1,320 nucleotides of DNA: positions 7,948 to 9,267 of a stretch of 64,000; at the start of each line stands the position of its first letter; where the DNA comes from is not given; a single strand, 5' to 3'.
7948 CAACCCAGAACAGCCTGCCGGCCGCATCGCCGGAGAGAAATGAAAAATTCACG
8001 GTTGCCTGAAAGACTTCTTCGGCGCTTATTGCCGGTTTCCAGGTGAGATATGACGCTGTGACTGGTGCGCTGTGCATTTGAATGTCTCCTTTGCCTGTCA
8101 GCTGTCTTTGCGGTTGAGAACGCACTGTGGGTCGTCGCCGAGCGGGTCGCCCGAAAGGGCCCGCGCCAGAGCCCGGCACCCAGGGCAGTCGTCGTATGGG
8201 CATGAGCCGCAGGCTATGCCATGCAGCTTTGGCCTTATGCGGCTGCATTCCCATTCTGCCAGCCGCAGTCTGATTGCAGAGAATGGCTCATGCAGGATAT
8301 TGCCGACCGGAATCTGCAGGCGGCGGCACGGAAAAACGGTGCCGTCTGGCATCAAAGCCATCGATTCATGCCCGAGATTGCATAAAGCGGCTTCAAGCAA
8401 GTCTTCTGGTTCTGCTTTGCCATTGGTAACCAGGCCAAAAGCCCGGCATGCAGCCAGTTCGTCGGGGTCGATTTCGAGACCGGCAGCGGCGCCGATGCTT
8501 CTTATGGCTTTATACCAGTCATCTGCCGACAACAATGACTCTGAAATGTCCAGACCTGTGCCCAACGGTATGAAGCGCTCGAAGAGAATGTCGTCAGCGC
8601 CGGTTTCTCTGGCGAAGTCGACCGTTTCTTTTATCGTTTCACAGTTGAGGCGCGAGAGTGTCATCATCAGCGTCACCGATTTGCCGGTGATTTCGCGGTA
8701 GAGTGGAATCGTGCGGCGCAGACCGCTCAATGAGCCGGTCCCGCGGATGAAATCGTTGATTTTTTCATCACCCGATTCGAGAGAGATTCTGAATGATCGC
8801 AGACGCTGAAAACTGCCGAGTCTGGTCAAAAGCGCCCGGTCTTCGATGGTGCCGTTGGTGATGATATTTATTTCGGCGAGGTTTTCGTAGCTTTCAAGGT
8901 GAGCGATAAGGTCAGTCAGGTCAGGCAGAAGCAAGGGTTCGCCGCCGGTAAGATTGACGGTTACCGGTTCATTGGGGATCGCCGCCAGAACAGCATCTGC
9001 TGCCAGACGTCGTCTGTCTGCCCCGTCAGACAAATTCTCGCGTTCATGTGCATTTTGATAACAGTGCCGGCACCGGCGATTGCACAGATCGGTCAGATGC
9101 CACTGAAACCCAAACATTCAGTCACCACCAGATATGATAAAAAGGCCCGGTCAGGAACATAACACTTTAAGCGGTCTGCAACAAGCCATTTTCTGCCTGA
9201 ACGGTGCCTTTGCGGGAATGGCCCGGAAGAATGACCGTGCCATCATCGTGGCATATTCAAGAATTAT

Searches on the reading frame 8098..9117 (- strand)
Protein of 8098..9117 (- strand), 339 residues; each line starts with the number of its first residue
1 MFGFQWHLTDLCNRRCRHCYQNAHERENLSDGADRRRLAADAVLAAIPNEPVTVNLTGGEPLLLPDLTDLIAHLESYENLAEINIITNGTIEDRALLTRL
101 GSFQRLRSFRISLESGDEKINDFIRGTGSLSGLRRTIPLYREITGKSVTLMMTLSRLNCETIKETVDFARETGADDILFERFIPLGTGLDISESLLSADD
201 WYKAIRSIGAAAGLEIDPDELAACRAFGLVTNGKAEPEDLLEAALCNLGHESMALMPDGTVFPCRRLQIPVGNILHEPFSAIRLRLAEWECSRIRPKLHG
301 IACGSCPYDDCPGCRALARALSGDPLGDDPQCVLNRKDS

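Call 6: search_protein_families(library=pfam, proteins=[window:8098-9117:-], max_evalue=0.01)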
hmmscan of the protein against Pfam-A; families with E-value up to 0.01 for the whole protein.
window:8098-9117:- (339 aa): 3 families
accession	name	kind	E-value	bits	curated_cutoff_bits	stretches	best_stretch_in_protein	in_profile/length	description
PF04055.27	Radical_SAM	-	3.9e-20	73.1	29.5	1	8-169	3-166/166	Radical SAM superfamily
PF13186.11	SPASM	-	0.00021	21.9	21.5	1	246-283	1-43/67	Iron-sulfur cluster-binding domain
PF13353.11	Fer4_12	-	0.00078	20.2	22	1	11-77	14-80/137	4Fe-4S single cluster domain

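Call 7: search_protein_families(library=ncbifam, proteins=[window:8098-9117:-], max_evalue=0.01)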
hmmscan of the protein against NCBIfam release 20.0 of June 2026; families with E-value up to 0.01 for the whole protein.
window:8098-9117:- (339 aa): 57 families (the best 25 are shown)
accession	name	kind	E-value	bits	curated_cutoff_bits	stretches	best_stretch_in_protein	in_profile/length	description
TIGR04340.1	rSAM_ACGX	hypoth_equivalog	1.7e-28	99.8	400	2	2-186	3-186/341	radical SAM/SPASM domain protein, ACGX system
TIGR04082.1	rSAM_for_selen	equivalog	5.4e-27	94.7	350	2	2-191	199-380/516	thio(seleno)oxazole modification radical SAM maturase SbtM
TIGR04055.1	rSAM_NirJ2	equivalog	1.1e-26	94.1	500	1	5-334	3-324/326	putative heme d1 biosynthesis radical SAM protein NirJ2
TIGR04545.1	rSAM_ahbD_hemeb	equivalog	6.4e-25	88.3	500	1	5-334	3-337/339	heme b synthase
TIGR04303.1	GeoRSP_rSAM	equivalog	2.2e-23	83.4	400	1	5-332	8-324/325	GeoRSP system radical SAM/SPASM protein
TIGR03962.1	mycofact_rSAM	equivalog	2.8e-22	79.3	265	1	5-337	15-336/339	mycofactocin radical SAM maturase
TIGR04053.2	TIGR04053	equivalog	5.1e-19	68.8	395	2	5-206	11-208/366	TIGR04053 family radical SAM/SPASM domain-containing protein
TIGR04251.1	SCM_rSAM_ScmF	equivalog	2.9e-17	63.1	400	1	6-191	8-191/353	SynChlorMet cassette radical SAM/SPASM protein ScmF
TIGR04546.1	rSAM_ahbC_deAc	equivalog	5.3e-17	61.7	650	1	6-205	43-236/390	12,18-didecarboxysiroheme deacetylase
NF038283.1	viperin_w_prok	equivalog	1.2e-16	60.8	180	1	5-124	5-125/281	viperin family antiviral radical SAM protein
TIGR04054.1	rSAM_NirJ1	equivalog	5e-16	58.3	650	1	6-201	40-229/387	putative heme d1 biosynthesis radical SAM protein NirJ1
TIGR04051.1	rSAM_NirJ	equivalog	1.2e-15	57.4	515.45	2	6-182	6-176/354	heme d1 biosynthesis radical SAM protein NirJ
TIGR02109.1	PQQ_syn_pqqE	equivalog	2.2e-15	56.5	381.35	1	51-335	54-333/358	pyrroloquinoline quinone biosynthesis protein PqqE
TIGR04347.1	pseudo_SAM_Halo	equivalog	1e-14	54.6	525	1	6-208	42-238/390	TIGR04347 family pseudo-SAM/SPASM protein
TIGR04250.1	SCM_rSAM_ScmE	equivalog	1.1e-14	54.1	400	1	7-167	8-163/358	SynChlorMet cassette radical SAM/SPASM protein ScmE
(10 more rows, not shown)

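Call 8: find_homologous_proteins(query=window:8098-9117:-)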
Query window:8098-9117:- (339 aa): 538 proteins with E <= 0.001 among 8000 candidates; the best 120 are listed.
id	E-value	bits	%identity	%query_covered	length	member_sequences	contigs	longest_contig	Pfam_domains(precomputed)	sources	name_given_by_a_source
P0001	8.5e-226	767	99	100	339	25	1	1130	PF04055.28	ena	-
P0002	1.2e-213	727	93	100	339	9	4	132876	PF04055.28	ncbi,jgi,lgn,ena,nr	ncbi:MAG TPA: radical SAM protein [Candidatus Rifleibacterium sp.]|nr:radical SAM protein [Candidatu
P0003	1.2e-202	691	89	100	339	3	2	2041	PF04055.28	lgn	-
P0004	4.6e-184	629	80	99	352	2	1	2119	PF04055.28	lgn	-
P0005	3.1e-169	581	82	92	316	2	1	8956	PF04055.28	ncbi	-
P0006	3.1e-161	554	72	99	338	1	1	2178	PF13186.12,PF04055.28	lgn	-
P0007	8.3e-161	553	71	99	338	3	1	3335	PF04055.28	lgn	-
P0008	2.8e-159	548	71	99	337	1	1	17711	PF04055.28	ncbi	-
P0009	1.2e-156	539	69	99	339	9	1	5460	PF13186.12,PF04055.28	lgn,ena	-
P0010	3.0e-154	531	69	99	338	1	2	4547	PF04055.28,PF13353.12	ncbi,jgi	jgi:radical SAM protein with 4Fe4S-binding SPASM domain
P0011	1.7e-152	526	65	100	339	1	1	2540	PF04055.28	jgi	-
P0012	9.2e-152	523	66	100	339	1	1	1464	PF13186.12,PF04055.28,PF13353.12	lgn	-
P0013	2.5e-151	522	67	99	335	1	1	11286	PF04055.28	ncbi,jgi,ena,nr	ncbi:MAG: hypothetical protein CVV42_20090 [Candidatus Riflebacteria bacterium HGW-Riflebacteria-2]|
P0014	3.4e-149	515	65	100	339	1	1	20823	PF13186.12,PF04055.28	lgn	-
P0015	9.4e-149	513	66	99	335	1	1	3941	PF04055.28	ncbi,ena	-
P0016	1.4e-147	509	66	99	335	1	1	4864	PF13186.12,PF04055.28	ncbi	-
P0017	2.8e-147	508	66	99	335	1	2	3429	PF04055.28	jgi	-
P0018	3.2e-147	508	66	99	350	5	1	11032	PF04055.28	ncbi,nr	ncbi:MAG TPA: hypothetical protein DCG57_11030 [Candidatus Riflebacteria bacterium]|nr:hypothetical 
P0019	7.0e-147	507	66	99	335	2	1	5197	PF04055.28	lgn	-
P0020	1.8e-146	506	66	100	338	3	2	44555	PF04055.28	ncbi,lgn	-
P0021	6.6e-146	504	67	100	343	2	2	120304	PF04055.28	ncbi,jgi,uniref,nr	ncbi:MAG: Radical SAM domain heme biosynthesis protein [Candidatus Ozemobacter sibiricus]|jgi:radica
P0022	1.8e-145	503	65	99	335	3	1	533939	PF13186.12,PF04055.28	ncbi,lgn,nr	ncbi:MAG: hypothetical protein GQF41_1427 [Candidatus Rifleibacterium amylolyticum]|nr:MAG: hypothet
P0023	1.5e-144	500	65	99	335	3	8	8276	PF04055.28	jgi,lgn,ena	-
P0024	1.6e-144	499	65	99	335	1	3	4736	PF04055.28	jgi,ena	-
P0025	9.8e-144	497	64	99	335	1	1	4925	PF13186.12,PF04055.28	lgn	-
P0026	4.4e-137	475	59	99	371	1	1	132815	PF04055.28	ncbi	-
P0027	1.8e-134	466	61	99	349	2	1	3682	PF04055.28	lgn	-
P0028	2.3e-127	443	58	99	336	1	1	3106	PF04055.28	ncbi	-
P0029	1.6e-124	434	57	99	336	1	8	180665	PF13186.12,PF04055.28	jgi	jgi:radical SAM protein with 4Fe4S-binding SPASM domain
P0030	7.6e-123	428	63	88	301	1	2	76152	PF04055.28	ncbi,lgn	-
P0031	2.0e-122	427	56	98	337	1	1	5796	PF04055.28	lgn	-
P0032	1.2e-117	411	58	99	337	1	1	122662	PF13186.12,PF04055.28,PF13353.12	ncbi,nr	ncbi:MAG: radical SAM protein [Candidatus Riflebacteria bacterium]|nr:radical SAM protein [Candidatu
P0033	2.6e-114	400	53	94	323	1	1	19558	PF04055.28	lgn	-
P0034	4.9e-107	376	52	100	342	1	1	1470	PF04055.28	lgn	-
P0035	1.8e-104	368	53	98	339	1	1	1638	PF13186.12,PF04055.28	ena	-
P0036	1.1e-103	365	51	99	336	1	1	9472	PF13186.12,PF04055.28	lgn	-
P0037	1.3e-103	365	51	99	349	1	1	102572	PF13186.12,PF04055.28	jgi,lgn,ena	-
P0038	1.4e-103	365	54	98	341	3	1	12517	PF04055.28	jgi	-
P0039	6.2e-102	359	52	98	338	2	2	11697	PF04055.28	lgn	-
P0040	2.1e-101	358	51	98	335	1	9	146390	PF13186.12,PF04055.28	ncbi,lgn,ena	-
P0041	1.3e-100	355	51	98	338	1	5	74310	PF13186.12,PF04055.28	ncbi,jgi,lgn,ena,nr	ncbi:MAG TPA: radical SAM protein [Myxococcota bacterium]|nr:radical SAM protein [Myxococcota bacter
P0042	2.0e-100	354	52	98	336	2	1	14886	PF13186.12,PF04055.28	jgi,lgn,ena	-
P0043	2.5e-100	354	91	55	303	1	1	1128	PF04055.28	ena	-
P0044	8.3e-100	352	50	99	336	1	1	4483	PF13186.12,PF04055.28,PF13353.12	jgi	jgi:radical SAM protein with 4Fe4S-binding SPASM domain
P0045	1.0e-99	352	50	98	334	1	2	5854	PF13186.12,PF04055.28,PF13353.12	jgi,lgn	jgi:radical SAM protein with 4Fe4S-binding SPASM domain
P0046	1.2e-99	352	50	99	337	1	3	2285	PF13186.12,PF04055.28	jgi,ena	-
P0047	2.0e-99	351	51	100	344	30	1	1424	PF13186.12,PF04055.28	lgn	-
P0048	3.2e-99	350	49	98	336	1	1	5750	PF04055.28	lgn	-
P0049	4.7e-99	350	51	100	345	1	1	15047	PF13186.12,PF04055.28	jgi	jgi:radical SAM protein with 4Fe4S-binding SPASM domain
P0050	5.6e-99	350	52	98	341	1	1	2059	PF04055.28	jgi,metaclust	metaclust:\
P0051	1.2e-98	349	52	98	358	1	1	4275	PF04055.28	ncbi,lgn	-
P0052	1.9e-98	348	51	98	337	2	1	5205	PF13186.12,PF04055.28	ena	-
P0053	3.4e-97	344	50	98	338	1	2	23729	PF13186.12,PF04055.28,PF13353.12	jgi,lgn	-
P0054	3.9e-97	344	49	99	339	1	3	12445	PF13186.12,PF04055.28,PF13353.12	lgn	-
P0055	4.3e-97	343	49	99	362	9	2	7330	PF13186.12,PF04055.28,PF13353.12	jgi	jgi:radical SAM protein with 4Fe4S-binding SPASM domain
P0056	5.7e-97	343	49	100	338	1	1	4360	PF13186.12,PF04055.28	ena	-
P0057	6.6e-97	343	51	98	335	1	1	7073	PF04055.28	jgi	-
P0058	5.3e-96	340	49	99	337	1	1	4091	PF13186.12,PF04055.28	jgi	jgi:radical SAM protein with 4Fe4S-binding SPASM domain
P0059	5.9e-96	340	48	99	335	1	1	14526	PF13186.12,PF04055.28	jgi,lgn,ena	-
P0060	7.3e-96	339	50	100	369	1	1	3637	PF13186.12,PF04055.28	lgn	-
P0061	1.6e-95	338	50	99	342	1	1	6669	PF04055.28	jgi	jgi:radical SAM protein with 4Fe4S-binding SPASM domain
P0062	5.1e-95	337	48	99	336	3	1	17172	PF13186.12,PF04055.28,PF13353.12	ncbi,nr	ncbi:MAG: radical SAM protein [Proteobacteria bacterium]|nr:radical SAM protein [Pseudomonadota bact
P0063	6.3e-95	336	48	99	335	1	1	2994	PF13186.12,PF04055.28,PF13353.12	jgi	jgi:radical SAM protein with 4Fe4S-binding SPASM domain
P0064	1.3e-94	335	49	99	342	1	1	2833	PF04055.28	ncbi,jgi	-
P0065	1.7e-94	335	49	98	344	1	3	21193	PF04055.28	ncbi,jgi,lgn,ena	-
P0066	1.8e-94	335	51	100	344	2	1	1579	PF13186.12,PF04055.28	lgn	-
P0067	2.4e-94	334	48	98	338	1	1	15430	PF13186.12,PF04055.28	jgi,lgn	-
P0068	2.7e-94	334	49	98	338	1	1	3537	PF04055.28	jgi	jgi:MoaA/NifB/PqqE/SkfB family radical SAM enzyme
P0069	6.3e-94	333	48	98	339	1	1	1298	PF13186.12,PF04055.28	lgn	-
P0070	1.1e-92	329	48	99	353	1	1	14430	PF13186.12,PF04055.28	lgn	-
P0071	2.2e-92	328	50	98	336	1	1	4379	PF04055.28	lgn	-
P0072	3.0e-92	328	49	98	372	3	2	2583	PF04055.28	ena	-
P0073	4.6e-92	327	46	98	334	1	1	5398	PF13186.12,PF04055.28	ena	-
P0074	6.2e-92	327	46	96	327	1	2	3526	PF13186.12,PF04055.28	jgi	jgi:radical SAM protein with 4Fe4S-binding SPASM domain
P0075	6.3e-92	326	50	98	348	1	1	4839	PF13186.12,PF04055.28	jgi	jgi:radical SAM protein with 4Fe4S-binding SPASM domain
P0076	7.7e-92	326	50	98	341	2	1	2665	PF04055.28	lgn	-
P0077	7.7e-92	326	46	98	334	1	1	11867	PF13186.12,PF04055.28,PF13353.12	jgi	jgi:radical SAM protein with 4Fe4S-binding SPASM domain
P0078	8.9e-92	326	48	98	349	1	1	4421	PF13186.12,PF04055.28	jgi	jgi:radical SAM protein with 4Fe4S-binding SPASM domain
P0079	2.6e-91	324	50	98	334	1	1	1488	PF13186.12,PF04055.28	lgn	-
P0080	4.0e-91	324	46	98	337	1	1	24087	PF13186.12,PF04055.28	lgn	-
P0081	5.1e-91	323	47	98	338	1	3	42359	PF04055.28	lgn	-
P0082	5.3e-91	323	48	99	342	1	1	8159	PF13186.12,PF04055.28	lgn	-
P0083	5.8e-91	323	49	98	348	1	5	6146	PF04055.28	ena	-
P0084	1.2e-90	322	47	99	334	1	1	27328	PF13186.12,PF04055.28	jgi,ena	-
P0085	2.7e-90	321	47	99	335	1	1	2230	PF13186.12,PF04055.28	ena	-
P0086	7.4e-90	320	46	98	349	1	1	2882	PF04055.28,PF13353.12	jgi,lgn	-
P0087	9.1e-90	319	48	98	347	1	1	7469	PF13186.12,PF04055.28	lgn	-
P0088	6.9e-89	316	49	98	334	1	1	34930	PF04055.28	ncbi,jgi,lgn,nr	ncbi:MAG: radical SAM protein [Myxococcota bacterium]|jgi:MoaA/NifB/PqqE/SkfB family radical SAM enz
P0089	8.3e-89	316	49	98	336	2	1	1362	PF04055.28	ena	-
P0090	9.7e-88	313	49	97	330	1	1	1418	PF13186.12,PF04055.28,PF13353.12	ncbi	-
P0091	1.4e-87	312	47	98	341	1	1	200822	PF13186.12,PF04055.28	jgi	jgi:radical SAM protein with 4Fe4S-binding SPASM domain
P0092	2.1e-87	312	47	99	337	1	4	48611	PF04055.28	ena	-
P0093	3.8e-87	311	49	98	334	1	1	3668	PF04055.28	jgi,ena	-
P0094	7.1e-87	310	47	99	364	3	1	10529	PF04055.28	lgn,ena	-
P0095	1.0e-85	306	46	98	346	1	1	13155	PF04055.28,PF13353.12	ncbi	-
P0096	2.9e-85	305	47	97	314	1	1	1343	PF13186.12,PF04055.28,PF13353.12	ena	-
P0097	6.0e-85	304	50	87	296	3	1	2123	PF13186.12,PF04055.28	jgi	jgi:radical SAM protein with 4Fe4S-binding SPASM domain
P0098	3.1e-84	301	47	98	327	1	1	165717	PF13186.12,PF04055.28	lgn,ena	-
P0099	6.3e-84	300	44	98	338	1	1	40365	PF13186.12,PF04055.28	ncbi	-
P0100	6.4e-84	300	50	87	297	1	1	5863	PF13186.12,PF04055.28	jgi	jgi:radical SAM protein with 4Fe4S-binding SPASM domain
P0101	1.4e-83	299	47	98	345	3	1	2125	PF13186.12,PF04055.28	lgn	-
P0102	7.9e-83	297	47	97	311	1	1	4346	PF13186.12,PF04055.28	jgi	jgi:MoaA/NifB/PqqE/SkfB family radical SAM enzyme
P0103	1.0e-82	296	63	60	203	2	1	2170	PF13186.12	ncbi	-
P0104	1.0e-82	296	49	95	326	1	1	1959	PF04055.28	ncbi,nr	ncbi:MAG: radical SAM protein, partial [Deltaproteobacteria bacterium]|nr:radical SAM protein [Delta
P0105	1.8e-82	295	45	98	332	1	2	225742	PF13186.12,PF04055.28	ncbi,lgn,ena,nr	ncbi:MAG: radical SAM protein [Myxococcota bacterium]|nr:radical SAM protein [Myxococcota bacterium]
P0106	2.4e-82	295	49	96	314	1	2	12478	PF04055.28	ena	-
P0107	2.5e-82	295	47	97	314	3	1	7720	PF13186.12,PF04055.28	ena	-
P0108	2.9e-82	295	46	98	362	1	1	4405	PF04055.28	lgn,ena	-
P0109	3.8e-82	294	47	97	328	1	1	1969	PF13186.12,PF04055.28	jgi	jgi:MoaA/NifB/PqqE/SkfB family radical SAM enzyme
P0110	4.6e-82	294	47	96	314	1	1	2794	PF13186.12,PF04055.28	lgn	-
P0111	1.1e-81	293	48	97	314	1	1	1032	PF04055.28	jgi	-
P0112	1.5e-81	292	46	99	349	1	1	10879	PF04055.28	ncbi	-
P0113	2.0e-81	292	45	98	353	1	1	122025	PF04055.28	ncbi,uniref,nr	ncbi:radical SAM protein [Chitinispirillales bacterium ANBcel5]|uniref:radical SAM/SPASM domain-cont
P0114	2.3e-81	292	49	85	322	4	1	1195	PF13186.12,PF04055.28,PF13353.12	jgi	jgi:MoaA/NifB/PqqE/SkfB family radical SAM enzyme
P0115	2.7e-81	292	43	94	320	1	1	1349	PF13186.12,PF04055.28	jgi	-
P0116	6.1e-81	290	48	97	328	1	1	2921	PF13186.12,PF04055.28,PF13353.12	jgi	jgi:MoaA/NifB/PqqE/SkfB family radical SAM enzyme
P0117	6.4e-81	290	46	96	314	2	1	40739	PF04055.28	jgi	-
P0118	1.7e-80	289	47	97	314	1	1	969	PF13186.12,PF04055.28,PF13353.12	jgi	jgi:MoaA/NifB/PqqE/SkfB family radical SAM enzyme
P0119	2.1e-80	289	48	88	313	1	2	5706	PF13186.12,PF04055.28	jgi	jgi:MoaA/NifB/PqqE/SkfB family radical SAM enzyme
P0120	2.3e-80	288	47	97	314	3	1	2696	PF13186.12,PF04055.28,PF13353.12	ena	-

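Call 9: find_encoding_contigs(protein=P0002, flank=10000, max_places=2)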
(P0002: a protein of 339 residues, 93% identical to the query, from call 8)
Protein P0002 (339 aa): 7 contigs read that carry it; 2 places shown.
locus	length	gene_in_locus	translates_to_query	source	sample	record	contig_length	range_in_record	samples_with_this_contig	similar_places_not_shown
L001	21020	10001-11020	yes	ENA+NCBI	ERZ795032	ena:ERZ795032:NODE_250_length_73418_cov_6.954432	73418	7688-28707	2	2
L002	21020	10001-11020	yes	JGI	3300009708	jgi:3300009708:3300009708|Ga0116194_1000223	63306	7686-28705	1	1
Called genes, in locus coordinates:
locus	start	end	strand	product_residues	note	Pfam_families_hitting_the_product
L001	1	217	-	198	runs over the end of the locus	-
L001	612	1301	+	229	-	-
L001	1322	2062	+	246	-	PF10016:DUF2259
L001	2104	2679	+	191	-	-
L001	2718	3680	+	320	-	-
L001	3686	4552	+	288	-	PF25019:LRR_R13L1-DRL21 (faint), PF12799:LRR_4 (faint), PF23598:LRR_14 (weak), PF13855:LRR_8 (faint), PF23598:LRR_14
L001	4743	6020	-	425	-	-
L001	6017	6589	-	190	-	-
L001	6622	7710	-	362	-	PF00691:OmpA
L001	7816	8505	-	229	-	-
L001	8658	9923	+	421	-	PF00083:Sugar_tr (faint), PF07690:MFS_1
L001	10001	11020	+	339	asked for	PF04055:Radical_SAM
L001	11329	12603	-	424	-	-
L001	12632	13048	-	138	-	-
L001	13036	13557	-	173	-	PF04542:Sigma70_r2 (weak), PF08281:Sigma70_r4_2, PF04545:Sigma70_r4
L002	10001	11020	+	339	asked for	PF04055:Radical_SAM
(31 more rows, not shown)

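Call 10: find_encoding_contigs(protein=P0022, flank=10000, max_places=2)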
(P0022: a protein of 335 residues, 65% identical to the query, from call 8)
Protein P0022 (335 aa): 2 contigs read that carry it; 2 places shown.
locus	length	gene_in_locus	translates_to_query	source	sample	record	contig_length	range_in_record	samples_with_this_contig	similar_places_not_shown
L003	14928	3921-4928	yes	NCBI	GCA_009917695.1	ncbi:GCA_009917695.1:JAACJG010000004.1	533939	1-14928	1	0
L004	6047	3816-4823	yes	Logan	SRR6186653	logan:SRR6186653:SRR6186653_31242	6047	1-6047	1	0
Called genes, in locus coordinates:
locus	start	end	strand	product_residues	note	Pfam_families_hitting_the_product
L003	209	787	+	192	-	-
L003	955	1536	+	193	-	-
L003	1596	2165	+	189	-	PF00583:Acetyltransf_1 (weak), PF13302:Acetyltransf_3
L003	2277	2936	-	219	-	-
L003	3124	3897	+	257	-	PF00881:Nitroreductase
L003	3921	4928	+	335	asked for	PF04055:Radical_SAM, PF13186:SPASM (weak)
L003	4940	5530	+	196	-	PF10755:DUF2585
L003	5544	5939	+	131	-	-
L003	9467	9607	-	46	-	-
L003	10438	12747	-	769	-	PF01564:Spermine_synth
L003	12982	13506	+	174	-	-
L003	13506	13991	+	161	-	-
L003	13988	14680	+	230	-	PF07963:N_methyl (weak)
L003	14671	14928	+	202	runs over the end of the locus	-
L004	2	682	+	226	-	?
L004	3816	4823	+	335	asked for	PF04055:Radical_SAM, PF13186:SPASM (weak)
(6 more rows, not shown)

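Call 11: find_encoding_contigs(protein=P0021, flank=10000, max_places=2)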
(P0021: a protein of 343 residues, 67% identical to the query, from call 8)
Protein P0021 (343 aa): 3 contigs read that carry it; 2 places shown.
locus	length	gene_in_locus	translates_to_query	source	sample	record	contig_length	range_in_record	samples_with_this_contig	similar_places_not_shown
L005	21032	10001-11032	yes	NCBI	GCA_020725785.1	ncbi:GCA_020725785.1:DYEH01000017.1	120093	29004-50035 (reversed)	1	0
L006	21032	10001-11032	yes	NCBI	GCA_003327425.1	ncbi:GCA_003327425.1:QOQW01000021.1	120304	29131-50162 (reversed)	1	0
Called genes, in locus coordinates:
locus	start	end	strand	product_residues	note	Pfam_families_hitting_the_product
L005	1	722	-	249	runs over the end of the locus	PF01416:PseudoU_synth_1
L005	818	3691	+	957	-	PF00211:Guanylate_cyc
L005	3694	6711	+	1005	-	PF00672:HAMP, PF00211:Guanylate_cyc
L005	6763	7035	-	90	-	-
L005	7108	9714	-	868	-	PF00270:DEAD (faint), PF13307:Helicase_C_2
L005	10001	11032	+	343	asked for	PF04055:Radical_SAM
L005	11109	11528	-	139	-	-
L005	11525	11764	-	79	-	PF22513:FitA-like_RHH (faint)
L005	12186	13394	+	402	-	PF00365:PFK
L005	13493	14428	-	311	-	-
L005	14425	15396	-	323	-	PF00480:ROK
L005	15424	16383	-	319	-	PF04055:Radical_SAM, PF06463:Mob_synth_C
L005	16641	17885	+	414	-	PF06347:SH3_4, PF08239:SH3_3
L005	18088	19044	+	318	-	-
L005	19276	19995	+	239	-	PF00535:Glycos_transf_2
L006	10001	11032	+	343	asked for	PF04055:Radical_SAM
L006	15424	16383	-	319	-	PF04055:Radical_SAM, PF06463:Mob_synth_C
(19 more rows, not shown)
